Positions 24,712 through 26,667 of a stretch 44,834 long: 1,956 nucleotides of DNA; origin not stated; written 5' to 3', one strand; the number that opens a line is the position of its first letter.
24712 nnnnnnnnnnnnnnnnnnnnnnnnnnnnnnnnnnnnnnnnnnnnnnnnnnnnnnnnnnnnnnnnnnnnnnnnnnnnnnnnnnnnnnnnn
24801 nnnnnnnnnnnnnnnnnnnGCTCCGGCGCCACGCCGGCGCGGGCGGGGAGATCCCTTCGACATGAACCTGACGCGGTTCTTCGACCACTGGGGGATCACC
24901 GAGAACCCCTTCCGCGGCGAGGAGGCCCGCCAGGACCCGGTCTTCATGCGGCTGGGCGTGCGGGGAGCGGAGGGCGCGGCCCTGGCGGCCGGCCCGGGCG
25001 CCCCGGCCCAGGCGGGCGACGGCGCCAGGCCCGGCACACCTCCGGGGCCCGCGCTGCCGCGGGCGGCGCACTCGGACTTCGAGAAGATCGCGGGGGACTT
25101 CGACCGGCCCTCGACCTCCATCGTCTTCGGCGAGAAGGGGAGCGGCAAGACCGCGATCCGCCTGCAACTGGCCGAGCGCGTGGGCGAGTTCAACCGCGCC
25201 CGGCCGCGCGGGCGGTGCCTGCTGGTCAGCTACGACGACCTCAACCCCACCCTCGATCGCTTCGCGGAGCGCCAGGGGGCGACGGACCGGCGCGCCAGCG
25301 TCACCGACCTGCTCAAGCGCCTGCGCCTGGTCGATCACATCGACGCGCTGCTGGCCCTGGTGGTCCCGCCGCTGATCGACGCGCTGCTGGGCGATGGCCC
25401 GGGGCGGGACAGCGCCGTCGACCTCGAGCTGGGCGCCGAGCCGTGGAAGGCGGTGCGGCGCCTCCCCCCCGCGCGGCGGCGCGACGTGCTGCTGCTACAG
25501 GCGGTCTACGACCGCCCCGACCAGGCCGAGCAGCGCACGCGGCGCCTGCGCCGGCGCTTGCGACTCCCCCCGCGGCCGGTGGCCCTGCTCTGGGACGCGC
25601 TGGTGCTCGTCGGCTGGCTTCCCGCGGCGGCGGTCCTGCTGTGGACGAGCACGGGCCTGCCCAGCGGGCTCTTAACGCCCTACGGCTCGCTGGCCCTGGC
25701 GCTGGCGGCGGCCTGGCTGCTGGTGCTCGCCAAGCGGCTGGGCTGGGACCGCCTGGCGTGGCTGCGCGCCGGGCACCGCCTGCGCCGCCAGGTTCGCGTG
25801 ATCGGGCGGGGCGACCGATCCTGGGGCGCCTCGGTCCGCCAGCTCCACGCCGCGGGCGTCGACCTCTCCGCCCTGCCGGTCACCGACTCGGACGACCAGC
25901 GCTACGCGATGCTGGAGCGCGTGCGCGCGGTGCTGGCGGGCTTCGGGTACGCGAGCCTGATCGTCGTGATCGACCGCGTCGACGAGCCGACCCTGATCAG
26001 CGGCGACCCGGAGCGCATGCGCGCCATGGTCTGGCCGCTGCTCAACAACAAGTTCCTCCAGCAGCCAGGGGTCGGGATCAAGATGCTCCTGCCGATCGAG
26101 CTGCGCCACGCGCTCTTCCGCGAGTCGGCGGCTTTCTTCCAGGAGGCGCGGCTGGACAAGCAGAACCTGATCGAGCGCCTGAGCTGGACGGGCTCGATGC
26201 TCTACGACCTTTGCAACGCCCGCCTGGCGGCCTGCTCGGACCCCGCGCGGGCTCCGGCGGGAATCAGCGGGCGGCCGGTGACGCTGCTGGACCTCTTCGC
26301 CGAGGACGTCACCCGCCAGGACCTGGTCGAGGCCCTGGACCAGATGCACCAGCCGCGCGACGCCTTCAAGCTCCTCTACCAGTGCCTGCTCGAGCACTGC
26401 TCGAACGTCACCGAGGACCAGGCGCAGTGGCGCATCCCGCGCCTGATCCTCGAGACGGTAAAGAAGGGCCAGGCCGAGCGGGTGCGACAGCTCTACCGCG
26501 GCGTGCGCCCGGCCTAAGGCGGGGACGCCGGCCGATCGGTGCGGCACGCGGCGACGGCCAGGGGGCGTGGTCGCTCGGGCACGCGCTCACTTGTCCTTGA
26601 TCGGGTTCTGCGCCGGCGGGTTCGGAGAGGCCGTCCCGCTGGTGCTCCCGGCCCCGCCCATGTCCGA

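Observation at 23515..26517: GAF-SpoIIE phosphatase paired with a P-loop NTPase that has a transmembrane hairpin inside its NTPase core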

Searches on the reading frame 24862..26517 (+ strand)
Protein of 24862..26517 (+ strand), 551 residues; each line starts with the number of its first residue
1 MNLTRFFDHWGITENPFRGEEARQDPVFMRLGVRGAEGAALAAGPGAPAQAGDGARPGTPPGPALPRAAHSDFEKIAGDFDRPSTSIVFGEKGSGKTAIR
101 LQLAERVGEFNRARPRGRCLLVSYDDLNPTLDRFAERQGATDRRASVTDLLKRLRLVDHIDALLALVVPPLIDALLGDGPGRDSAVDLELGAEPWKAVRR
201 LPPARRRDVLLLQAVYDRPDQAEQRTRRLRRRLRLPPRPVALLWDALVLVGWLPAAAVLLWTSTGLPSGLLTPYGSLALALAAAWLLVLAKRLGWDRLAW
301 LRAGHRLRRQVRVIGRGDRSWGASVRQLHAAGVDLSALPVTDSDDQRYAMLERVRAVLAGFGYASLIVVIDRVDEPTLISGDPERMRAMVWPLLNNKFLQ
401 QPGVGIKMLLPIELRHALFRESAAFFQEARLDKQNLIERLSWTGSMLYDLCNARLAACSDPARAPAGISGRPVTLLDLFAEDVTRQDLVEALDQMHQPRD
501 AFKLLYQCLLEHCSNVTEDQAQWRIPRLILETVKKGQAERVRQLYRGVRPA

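Call 3: search_protein_families(library=pfam, proteins=[window:24862-26517:+], max_evalue=1)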
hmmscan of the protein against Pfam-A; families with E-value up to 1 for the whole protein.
window:24862-26517:+ (551 aa): 4 families
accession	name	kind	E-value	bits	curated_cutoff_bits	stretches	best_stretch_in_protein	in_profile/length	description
PF13191.12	AAA_16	-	0.00048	21.1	32.6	1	83-246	24-140/167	AAA ATPase domain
PF13481.12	AAA_25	-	0.005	16.9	27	1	77-169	27-132/195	AAA domain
PF06414.18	Zeta_toxin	-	0.075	12.9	22.3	1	79-146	12-73/199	Zeta toxin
PF13401.12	AAA_22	-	0.14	12.9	27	1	86-116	8-33/130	AAA domain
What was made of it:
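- On YobI/Tmn transmembrane NTPase: Pfam at E<=1 returned only AAA_16, AAA_25, Zeta_toxin and AAA_22 (call 3).
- On AAA_22 / AAA_16 (ExeA-like, STAND-like ATPase domains): AAA_16 at 21.1 bits against 32.6, and AAA_22 at 12.9 bits against 27 (call 3).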

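Call 4: search_protein_families(library=ncbifam, proteins=[window:24862-26517:+], max_evalue=1)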
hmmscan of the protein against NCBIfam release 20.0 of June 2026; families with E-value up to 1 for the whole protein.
window:24862-26517:+ (551 aa): 2 families
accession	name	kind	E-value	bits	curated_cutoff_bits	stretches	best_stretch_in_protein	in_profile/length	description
NF053860.1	DS41_1_antiphage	equivalog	6.9e-24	84.6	370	2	342-515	194-352/448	anti-phage protein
NF047389.1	ATPase_Sll1717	subfamily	3.8e-12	46.1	75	2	71-128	21-67/454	P-loop ATPase, Sll1717 family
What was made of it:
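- On NCBIfam NF053860 DS41_1 anti-phage protein: 84.6 bits for the window protein (call 4).
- On NCBIfam NF047389 P-loop ATPase, Sll1717 family: 46.1 bits (call 4).
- Scores are far below the cut-offs (84.6 against 370; 46 against 75) (call 4).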

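Call 5: search_protein_families(library=padloc, proteins=[window:24862-26517:+], max_evalue=1)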
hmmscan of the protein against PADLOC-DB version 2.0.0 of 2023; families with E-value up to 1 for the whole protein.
window:24862-26517:+ (551 aa): 1 family
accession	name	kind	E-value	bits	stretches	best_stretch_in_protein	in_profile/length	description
PDLC04140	mad8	-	0.0018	15.9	1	72-143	16-70/314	mads_8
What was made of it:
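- On YobI/Tmn transmembrane NTPase: The PADLOC scan at E<=1 returned only mad8 at E 0.0018 (call 5).
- Tried and rejected: PADLOC returned only a marginal mad8 hit (call 5), so it was rejected.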

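Call 7: find_homologous_proteins(query=window:24862-26514:+, max_evalue=0.001)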
Query window:24862-26514:+ (551 aa): 1961 proteins with E <= 0.001 among 8000 candidates; the best 120 are listed.
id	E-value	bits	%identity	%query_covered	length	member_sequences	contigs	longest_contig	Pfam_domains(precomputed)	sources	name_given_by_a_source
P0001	3.1e-232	790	65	100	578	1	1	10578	-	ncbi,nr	ncbi:MAG: hypothetical protein H7Y88_11495 [Phycisphaerales bacterium]|nr:hypothetical protein [Phyc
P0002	5.7e-212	723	63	100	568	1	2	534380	-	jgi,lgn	jgi:hypothetical protein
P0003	1.8e-210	718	62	100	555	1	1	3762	-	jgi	jgi:hypothetical protein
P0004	2.2e-210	718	62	100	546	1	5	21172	-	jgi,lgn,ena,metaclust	metaclust:\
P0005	2.5e-210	718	62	100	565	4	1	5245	-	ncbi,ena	-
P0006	3.5e-207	707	59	100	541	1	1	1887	-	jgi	jgi:hypothetical protein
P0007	1.9e-205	702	60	100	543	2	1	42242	-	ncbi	-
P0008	3.2e-205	701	60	100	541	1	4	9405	-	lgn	-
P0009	3.8e-205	701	60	100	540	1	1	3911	-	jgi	jgi:hypothetical protein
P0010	5.6e-205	700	60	100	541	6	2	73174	-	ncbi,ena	-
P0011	6.2e-204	697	60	100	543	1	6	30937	-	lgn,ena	-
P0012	9.1e-204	696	59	100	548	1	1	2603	-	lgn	-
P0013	2.1e-203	695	60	100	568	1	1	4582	-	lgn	-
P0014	2.0e-202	692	60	100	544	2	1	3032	-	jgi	jgi:hypothetical protein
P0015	1.2e-201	689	58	100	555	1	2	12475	-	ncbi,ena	-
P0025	2.4e-200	685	60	100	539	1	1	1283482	-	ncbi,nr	ncbi:MAG: hypothetical protein KF745_01090 [Phycisphaeraceae bacterium]|nr:hypothetical protein [Phy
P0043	4.8e-197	674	57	100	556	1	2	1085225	-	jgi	jgi:hypothetical protein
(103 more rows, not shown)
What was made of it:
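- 24862..26517 (+): 551-aa P-loop NTPase of an uncharacterised family with a hydrophobic hairpin between Walker A and Walker B. Over 1900 homologues at E<=0.001 (call 7).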

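Call 8: search_solved_structures(query=window:24862-26514:+, max_evalue=1)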
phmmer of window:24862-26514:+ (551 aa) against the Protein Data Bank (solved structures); distinct sequences matched with E-value up to 1: 1.
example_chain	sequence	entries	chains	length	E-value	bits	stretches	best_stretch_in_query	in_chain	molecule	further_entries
4hpl_B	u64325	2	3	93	0.8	11.2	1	199-274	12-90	Polycomb group RING finger protein 1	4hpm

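Call 13: find_encoding_contigs(protein=P0025, flank=8000, max_places=2)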
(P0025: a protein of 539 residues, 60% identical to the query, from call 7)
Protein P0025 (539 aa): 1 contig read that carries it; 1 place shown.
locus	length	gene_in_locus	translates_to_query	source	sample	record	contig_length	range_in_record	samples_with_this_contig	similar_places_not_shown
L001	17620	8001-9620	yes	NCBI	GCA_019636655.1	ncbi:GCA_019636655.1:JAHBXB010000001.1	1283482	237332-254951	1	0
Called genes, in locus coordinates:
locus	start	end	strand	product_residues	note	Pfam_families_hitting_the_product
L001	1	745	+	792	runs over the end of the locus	PF03717:PBP_dimer (faint), PF00905:Transpeptidase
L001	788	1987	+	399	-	PF01098:FTSW_RODA_SPOVE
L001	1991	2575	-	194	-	PF13474:SnoaL_3, PF14534:DUF4440 (weak)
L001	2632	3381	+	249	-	PF02527:GidB, PF13847:Methyltransf_31 (weak)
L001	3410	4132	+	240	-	PF13367:PrsW-protease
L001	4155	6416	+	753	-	PF00270:DEAD (faint), PF13307:Helicase_C_2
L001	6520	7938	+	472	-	PF02878:PGM_PMM_I, PF02879:PGM_PMM_II, PF02880:PGM_PMM_III, PF00408:PGM_PMM_IV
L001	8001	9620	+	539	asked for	-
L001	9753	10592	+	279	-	PF00089:Trypsin (weak), PF13365:Trypsin_2 (faint)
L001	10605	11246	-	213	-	PF01613:Flavin_Reduct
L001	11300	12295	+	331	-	PF01882:DUF58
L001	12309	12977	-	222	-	PF13432:TPR_16 (faint), PF14559:TPR_19 (faint), PF04362:Iron_traffic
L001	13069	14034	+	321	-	PF01180:DHO_dh, PF03060:NMO (weak)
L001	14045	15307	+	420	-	PF00144:Beta-lactamase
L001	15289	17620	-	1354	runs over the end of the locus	PF02463:SMC_N, PF13175:AAA_15, PF13304:AAA_21 (weak), PF13476:AAA_23, PF13555:AAA_29 (weak), PF02463:SMC_N, PF24161:CCDC39 (faint), PF06470:SMC_hinge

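Call 14: find_encoding_contigs(protein=P0043, flank=8000, max_places=2)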
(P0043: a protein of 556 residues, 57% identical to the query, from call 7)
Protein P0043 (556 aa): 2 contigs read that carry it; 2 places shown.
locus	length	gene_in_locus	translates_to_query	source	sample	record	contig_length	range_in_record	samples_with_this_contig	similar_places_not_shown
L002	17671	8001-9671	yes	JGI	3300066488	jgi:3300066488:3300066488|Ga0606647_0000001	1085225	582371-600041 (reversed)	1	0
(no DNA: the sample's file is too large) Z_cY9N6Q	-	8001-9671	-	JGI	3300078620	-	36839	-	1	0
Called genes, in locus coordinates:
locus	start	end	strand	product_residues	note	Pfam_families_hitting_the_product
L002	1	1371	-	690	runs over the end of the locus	PF00672:HAMP (weak), PF00512:HisKA, PF02518:HATPase_c, PF00072:Response_reg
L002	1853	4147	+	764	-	PF00270:DEAD (faint), PF13307:Helicase_C_2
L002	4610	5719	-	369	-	PF02239:Cytochrom_D1 (faint), PF08450:SGL (weak), PF21783:YNCE (weak)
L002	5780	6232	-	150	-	PF08327:AHSA1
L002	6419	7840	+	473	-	PF02878:PGM_PMM_I, PF02879:PGM_PMM_II, PF02880:PGM_PMM_III, PF00408:PGM_PMM_IV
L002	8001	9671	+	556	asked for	-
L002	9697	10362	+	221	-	PF13847:Methyltransf_31 (weak), PF08241:Methyltransf_11, PF08242:Methyltransf_12 (weak), PF13649:Methyltransf_25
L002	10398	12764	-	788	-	PF00580:UvrD-helicase, PF13245:AAA_19, PF13361:UvrD_C, PF13538:UvrD_C_2 (faint)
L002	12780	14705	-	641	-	PF00324:AA_permease (weak), PF00582:Usp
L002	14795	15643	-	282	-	PF14339:DUF4394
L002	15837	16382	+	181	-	PF04542:Sigma70_r2, PF08281:Sigma70_r4_2, PF04545:Sigma70_r4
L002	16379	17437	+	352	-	PF10099:RskA_C (faint)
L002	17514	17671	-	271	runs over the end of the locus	PF10670:DUF4198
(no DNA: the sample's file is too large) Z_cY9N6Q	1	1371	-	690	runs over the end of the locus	PF00672:HAMP (weak), PF00512:HisKA, PF02518:HATPase_c, PF00072:Response_reg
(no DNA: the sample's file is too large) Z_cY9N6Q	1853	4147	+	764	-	PF00270:DEAD (faint), PF13307:Helicase_C_2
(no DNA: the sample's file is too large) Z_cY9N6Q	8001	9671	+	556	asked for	-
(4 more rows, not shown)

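Call 15: find_encoding_contigs(protein=P0002, flank=8000, max_places=2)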
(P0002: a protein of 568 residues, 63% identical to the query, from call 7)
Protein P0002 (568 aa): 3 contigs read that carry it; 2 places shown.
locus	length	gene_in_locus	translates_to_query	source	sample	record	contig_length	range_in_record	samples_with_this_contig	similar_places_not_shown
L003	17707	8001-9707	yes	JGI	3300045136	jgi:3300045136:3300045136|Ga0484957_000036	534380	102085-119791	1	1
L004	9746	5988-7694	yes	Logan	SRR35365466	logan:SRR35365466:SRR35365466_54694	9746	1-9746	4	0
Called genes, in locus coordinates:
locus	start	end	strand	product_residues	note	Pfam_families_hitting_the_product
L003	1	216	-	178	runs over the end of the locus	PF13474:SnoaL_3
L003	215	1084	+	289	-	PF02527:GidB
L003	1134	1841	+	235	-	PF13367:PrsW-protease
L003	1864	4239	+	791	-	PF00270:DEAD (faint), PF13307:Helicase_C_2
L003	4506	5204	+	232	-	-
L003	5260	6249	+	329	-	PF01266:DAO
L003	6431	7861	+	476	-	PF02878:PGM_PMM_I, PF02879:PGM_PMM_II, PF02880:PGM_PMM_III, PF00408:PGM_PMM_IV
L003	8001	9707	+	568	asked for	-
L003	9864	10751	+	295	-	-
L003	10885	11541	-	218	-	PF01613:Flavin_Reduct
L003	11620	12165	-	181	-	PF13183:Fer4_8 (faint), PF13534:Fer4_17 (faint), PF14697:Fer4_21 (faint), PF12837:Fer4_6 (faint), PF12838:Fer4_7, PF13187:Fer4_9 (weak), PF13484:Fer4_16 (faint), PF00037:Fer4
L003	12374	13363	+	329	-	-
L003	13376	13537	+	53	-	-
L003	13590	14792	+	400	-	PF00155:Aminotran_1_2, PF01041:DegT_DnrJ_EryC1 (weak), PF01053:Cys_Met_Meta_PP (weak)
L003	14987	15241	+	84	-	-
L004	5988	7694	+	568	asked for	-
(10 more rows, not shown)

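Call 16: find_encoding_contigs(protein=P0001, flank=8000, max_places=2)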
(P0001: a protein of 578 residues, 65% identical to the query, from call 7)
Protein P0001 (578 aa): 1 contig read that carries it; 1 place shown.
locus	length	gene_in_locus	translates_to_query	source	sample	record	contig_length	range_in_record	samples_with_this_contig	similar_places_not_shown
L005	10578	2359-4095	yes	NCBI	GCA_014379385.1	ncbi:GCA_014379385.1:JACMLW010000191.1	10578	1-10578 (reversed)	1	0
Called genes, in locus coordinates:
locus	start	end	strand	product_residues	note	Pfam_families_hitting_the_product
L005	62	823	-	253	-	PF21981:RecX_HTH3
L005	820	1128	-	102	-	PF13428:TPR_14 (faint), PF13432:TPR_16 (faint), PF13431:TPR_17 (faint), PF14559:TPR_19 (weak)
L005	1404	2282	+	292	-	PF02737:3HCDH_N, PF00725:3HCDH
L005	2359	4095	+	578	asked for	-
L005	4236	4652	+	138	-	-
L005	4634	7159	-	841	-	PF00580:UvrD-helicase, PF13245:AAA_19, PF13604:AAA_30 (faint), PF13361:UvrD_C, PF13538:UvrD_C_2 (faint)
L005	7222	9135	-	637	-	PF13520:AA_permease_2, PF00582:Usp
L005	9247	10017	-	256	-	-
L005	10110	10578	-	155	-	PF08899:DUF1844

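Call 19: find_related_loci(query=window:24862-26514:+, collection=genome_contigs, flank=6000)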
Query window:24862-26514:+ (551 aa) in genome_contigs; peptide patterns used: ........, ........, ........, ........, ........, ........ (x = any residue, [..] = any of these).
128 stretches matched a pattern; 21 encode a relative of the query (tblastn E <= 1e-3); 21 distinct loci.
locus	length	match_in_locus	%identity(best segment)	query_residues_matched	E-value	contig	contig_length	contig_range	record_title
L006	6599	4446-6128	60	1-551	0e+0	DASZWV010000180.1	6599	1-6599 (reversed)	MAG TPA_asm: Phycisphaerales bacterium isolate SMAG_U6166 k141_986090, whole genome shotgun sequence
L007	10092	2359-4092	65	1-551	0e+0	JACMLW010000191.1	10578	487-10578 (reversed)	MAG: Phycisphaerales bacterium isolate ES-bin-47 ES-bin-47-contig-k141_11972081, whole genome shotgun sequence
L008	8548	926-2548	53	1-551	2e-170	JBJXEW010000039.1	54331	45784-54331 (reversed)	MAG: Phycisphaerales bacterium isolate F1F2.bin.99 k127_7629570, whole genome shotgun sequence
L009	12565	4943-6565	53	1-551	2e-170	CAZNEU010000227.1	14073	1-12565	MAG TPA_asm: uncultured Phycisphaeraceae bacterium isolate binchicken_co203_6 genome assembly, contig: k141_176596, whol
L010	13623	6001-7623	54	1-551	4e-168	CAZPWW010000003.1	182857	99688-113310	MAG TPA_asm: uncultured Phycisphaeraceae bacterium isolate SRP287453_co1_204 genome assembly, contig: NODE_61_length_182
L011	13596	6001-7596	49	1-551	4e-163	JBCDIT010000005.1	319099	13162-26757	MAG: Planctomycetota bacterium isolate P01_H01_bin.186 k141_3069652_length_319099_cov_38.4035, whole genome shotgun sequ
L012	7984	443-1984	50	1-551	3e-162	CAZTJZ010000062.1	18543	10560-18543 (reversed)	MAG TPA_asm: uncultured Phycisphaeraceae bacterium isolate SRP189682_co2_282 genome assembly, contig: NODE_4614_length_1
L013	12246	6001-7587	43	1-551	3e-131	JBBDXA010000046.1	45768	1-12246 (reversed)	MAG: Phycisphaeraceae bacterium isolate LejiaD_62_11 Lejia_D_1372_length_45768_cov_6, whole genome shotgun sequence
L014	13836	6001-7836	63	1-551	1e-122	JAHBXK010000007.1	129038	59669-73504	MAG: Phycisphaeraceae bacterium isolate ACE_PLA18 PLA18_7, whole genome shotgun sequence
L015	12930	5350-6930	42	1-551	3e-121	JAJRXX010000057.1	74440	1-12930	MAG: Planctomycetota bacterium isolate Dive96_bin3.198 k141_3678472, whole genome shotgun sequence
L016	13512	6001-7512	42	1-548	7e-117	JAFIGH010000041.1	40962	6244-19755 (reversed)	MAG: Opitutales bacterium isolate Super_Day6_Bin.11 NODE_304_length_40962_cov_14.859437, whole genome shotgun sequence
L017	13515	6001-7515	42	1-548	1e-113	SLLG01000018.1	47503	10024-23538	MAG: Opitutales bacterium isolate CSSed165cm_301R1 CSSed16-5cm-723, whole genome shotgun sequence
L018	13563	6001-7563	56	1-551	2e-169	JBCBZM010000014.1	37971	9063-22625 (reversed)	MAG: Planctomycetota bacterium isolate P01_A01_bin.115 k141_591159_length_37971_cov_13.0000, whole genome shotgun sequen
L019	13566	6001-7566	53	1-551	7e-164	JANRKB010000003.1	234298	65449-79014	MAG: Planctomycetota bacterium isolate bins.472 k141_474081, whole genome shotgun sequence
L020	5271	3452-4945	39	1-548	9e-108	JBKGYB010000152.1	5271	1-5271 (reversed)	MAG: Opitutales bacterium isolate C1M08_19 NODE_12315_length_5271_cov_9.188842, whole genome shotgun sequence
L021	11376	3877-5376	39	1-551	6e-107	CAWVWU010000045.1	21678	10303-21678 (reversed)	MAG TPA_asm: uncultured Puniceicoccaceae bacterium isolate ERR3589587_concoct_29 genome assembly, contig: ERZ7462733.209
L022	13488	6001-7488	38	1-548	3e-104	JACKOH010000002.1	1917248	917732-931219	MAG: Pseudomonadales bacterium isolate HK-STAS-PROT-165 HK-STAS-PROT-165_2, whole genome shotgun sequence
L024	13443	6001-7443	35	1-532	5e-83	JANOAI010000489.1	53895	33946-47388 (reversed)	MAG: Pirellulaceae bacterium isolate VAR_18_metabat_324 VAR_18_k141_1436239, whole genome shotgun sequence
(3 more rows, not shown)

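Call 24: search_protein_representatives(protein=window:24862-26514:+)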
Query: 551 residues. Proteins with E-value up to 0.001 (for the whole library): 609; up to 1e-10: 373; up to 1e-30: 159. The best 150 are listed.
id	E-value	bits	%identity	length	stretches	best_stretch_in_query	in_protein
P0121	8.4e-169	578.9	55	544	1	1-551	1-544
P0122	2.8e-152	524.4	57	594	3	68-464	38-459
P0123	3.1e-148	511.1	55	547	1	1-550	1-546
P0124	6.0e-148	510.1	50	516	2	67-551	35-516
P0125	9.5e-145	499.5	54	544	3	68-469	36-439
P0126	2.9e-141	488.0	51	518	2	69-551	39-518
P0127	5.0e-139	480.6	49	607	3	263-519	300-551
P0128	2.5e-138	478.3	49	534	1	1-551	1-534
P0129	3.8e-137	474.5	50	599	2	279-551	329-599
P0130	8.2e-137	473.3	51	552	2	2-526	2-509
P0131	1.3e-136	472.7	48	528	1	1-550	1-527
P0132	6.8e-135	467.0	51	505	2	68-551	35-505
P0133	1.3e-133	462.7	51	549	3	69-460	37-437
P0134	2.3e-132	458.7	50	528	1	1-551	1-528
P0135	1.1e-130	453.2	47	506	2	69-550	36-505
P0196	1.2e-53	198.8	40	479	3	328-527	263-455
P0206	5.1e-49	183.6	40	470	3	284-539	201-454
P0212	7.4e-47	176.4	39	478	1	69-539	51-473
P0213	1.6e-46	175.3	35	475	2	70-546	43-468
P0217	9.5e-45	169.5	36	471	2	340-521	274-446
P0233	3.0e-41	157.9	39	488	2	344-522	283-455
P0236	1.8e-40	155.3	38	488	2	341-532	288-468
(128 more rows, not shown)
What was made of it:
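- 24862..26517 (+): 609 cluster representatives (call 24).
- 24949..25062 (+): Ala/Gly/Pro-rich low-complexity insert (aa 30-67), absent from most homologues. Most representatives align from query residue about 67 (call 24).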
